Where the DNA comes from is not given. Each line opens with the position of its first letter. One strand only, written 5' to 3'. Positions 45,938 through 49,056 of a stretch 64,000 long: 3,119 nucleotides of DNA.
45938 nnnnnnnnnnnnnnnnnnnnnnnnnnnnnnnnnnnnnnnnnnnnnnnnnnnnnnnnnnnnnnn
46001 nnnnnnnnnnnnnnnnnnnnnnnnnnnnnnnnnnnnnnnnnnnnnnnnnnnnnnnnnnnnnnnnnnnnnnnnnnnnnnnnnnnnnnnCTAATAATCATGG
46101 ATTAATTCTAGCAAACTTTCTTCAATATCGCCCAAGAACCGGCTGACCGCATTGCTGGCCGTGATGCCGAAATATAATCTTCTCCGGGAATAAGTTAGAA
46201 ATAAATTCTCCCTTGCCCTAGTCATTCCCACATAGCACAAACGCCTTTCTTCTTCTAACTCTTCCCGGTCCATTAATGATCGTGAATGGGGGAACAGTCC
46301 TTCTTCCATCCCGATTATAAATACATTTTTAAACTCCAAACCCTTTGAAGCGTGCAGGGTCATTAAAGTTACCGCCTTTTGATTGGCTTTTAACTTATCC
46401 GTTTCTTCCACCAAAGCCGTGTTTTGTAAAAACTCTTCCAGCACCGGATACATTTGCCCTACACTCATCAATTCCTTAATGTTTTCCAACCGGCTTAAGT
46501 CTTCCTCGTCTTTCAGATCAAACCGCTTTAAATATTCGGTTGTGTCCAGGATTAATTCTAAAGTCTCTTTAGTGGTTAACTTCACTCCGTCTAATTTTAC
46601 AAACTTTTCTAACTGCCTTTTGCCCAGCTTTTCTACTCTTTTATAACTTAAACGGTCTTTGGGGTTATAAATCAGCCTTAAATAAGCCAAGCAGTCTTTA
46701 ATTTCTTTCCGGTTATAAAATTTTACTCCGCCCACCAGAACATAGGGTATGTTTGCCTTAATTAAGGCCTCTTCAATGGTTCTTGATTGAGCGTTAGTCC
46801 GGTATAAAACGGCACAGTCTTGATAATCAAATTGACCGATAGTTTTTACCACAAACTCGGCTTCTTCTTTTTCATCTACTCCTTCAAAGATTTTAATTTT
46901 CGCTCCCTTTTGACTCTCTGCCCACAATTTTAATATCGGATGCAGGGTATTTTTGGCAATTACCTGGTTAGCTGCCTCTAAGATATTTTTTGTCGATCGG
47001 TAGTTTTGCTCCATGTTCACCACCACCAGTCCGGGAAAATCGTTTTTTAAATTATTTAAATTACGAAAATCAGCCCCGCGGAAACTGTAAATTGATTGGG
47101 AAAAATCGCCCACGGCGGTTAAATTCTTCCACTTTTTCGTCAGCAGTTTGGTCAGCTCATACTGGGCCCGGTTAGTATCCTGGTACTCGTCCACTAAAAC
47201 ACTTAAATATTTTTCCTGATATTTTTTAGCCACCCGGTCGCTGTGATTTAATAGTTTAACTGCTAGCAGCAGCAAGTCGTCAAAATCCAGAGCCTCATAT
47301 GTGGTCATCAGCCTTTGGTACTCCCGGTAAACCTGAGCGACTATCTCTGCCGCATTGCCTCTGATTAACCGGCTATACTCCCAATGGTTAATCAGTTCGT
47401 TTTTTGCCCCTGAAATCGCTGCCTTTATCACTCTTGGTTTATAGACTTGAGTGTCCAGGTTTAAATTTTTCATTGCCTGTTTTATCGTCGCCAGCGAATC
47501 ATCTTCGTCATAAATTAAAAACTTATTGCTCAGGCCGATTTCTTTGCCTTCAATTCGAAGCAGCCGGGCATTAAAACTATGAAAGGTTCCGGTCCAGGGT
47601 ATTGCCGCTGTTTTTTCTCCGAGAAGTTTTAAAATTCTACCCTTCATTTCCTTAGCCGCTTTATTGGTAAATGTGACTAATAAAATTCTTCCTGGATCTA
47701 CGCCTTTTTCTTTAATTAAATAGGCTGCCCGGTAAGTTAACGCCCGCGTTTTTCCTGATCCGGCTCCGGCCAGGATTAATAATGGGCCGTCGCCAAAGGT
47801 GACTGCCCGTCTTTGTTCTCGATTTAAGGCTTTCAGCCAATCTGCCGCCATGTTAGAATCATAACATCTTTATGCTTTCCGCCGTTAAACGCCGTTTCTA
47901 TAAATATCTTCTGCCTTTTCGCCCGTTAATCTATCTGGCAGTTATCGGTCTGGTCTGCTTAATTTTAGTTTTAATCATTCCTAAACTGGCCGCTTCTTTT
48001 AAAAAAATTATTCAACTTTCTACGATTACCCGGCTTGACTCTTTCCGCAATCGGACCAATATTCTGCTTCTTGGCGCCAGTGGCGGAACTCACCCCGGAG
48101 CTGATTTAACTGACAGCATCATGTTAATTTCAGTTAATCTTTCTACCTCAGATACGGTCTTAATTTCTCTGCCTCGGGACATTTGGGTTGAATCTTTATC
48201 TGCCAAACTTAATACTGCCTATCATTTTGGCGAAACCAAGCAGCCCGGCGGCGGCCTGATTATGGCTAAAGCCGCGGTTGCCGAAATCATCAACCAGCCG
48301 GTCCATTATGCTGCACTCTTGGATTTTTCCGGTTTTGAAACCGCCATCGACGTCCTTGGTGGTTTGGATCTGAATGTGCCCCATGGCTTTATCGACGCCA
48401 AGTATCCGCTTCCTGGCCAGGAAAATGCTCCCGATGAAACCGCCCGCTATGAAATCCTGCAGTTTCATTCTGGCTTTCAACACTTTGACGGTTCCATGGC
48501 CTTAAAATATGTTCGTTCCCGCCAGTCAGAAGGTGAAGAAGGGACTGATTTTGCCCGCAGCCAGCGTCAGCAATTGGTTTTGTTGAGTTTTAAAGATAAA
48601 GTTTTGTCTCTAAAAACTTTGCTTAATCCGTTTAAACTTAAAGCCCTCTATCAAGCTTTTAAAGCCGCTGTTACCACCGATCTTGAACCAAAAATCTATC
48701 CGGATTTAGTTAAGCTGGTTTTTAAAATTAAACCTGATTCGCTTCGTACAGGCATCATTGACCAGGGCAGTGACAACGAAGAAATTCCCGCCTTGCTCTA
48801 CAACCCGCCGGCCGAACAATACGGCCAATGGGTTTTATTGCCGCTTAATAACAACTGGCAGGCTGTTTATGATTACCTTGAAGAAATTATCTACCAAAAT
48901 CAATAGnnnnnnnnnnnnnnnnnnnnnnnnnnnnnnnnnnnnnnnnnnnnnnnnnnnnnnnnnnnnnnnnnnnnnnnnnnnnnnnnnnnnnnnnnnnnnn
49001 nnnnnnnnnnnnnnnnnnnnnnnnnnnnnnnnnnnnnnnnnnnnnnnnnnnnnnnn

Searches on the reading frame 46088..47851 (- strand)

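Call 9: search_protein_families(library=pfam, proteins=[window:46088-47851:-], max_evalue=0.001)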
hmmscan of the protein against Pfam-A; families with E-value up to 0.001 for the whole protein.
window:46088-47851:- (587 aa): 6 families
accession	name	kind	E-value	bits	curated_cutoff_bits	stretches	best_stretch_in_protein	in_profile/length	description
PF00580.27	UvrD-helicase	-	2.7e-88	296.6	23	1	9-273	1-271/271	UvrD/REP helicase N-terminal domain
PF13361.12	UvrD_C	-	1.2e-68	232.6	25.6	2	279-417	2-150/350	UvrD-like helicase C-terminal domain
PF13245.12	AAA_19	-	1.7e-23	83.7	25.1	1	13-258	1-134/134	AAA domain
PF13538.12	UvrD_C_2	-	9.7e-10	38.6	27.4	1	494-552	2-51/52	UvrD-like helicase C-terminal domain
PF01443.25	Viral_helicase1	-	5.4e-07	30.1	21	0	473-551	159-225/228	Viral superfamily 1 RNA helicase core domain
PF13604.12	AAA_30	-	5e-06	26.8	27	1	9-75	2-64/191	AAA domain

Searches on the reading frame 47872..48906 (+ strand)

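Call 10: search_protein_families(library=pfam, proteins=[window:47872-48906:+], max_evalue=0.001)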
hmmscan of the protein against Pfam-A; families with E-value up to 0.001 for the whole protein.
window:47872-48906:+ (344 aa): 1 family
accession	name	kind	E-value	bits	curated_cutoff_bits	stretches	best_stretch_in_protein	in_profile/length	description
PF03816.19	LytR_cpsA_psr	-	1.1e-27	97.5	24.6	1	80-244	2-148/150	LytR_cpsA_psr family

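Call 75: search_protein_families(library=ncbifam, proteins=[window:47872-48906:+], max_evalue=0.001)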
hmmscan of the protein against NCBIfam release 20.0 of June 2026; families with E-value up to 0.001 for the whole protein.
window:47872-48906:+ (344 aa): 4 families
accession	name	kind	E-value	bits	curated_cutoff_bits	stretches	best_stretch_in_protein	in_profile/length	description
TIGR00350.1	lytR_cpsA_psr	domain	4.4e-23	82.2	62.3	1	80-244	3-150/152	LCP family glycopolymer transferase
NF006897.1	PRK09379.1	equivalog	2.6e-16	59.7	441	1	63-270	61-245/298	polyisoprenyl-teichoic acid--peptidoglycan teichoic acid transferase TagU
NF047591.1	ligase_LytR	equivalog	8.5e-15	54.9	450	1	36-271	32-259/336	glycopolymer--peptidoglycan transferase LytR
NF051849.1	LCP_trans_Cps2A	equivalog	2.7e-06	26.9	650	1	82-275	243-413/477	LCP family glycopolymer transferase CpsA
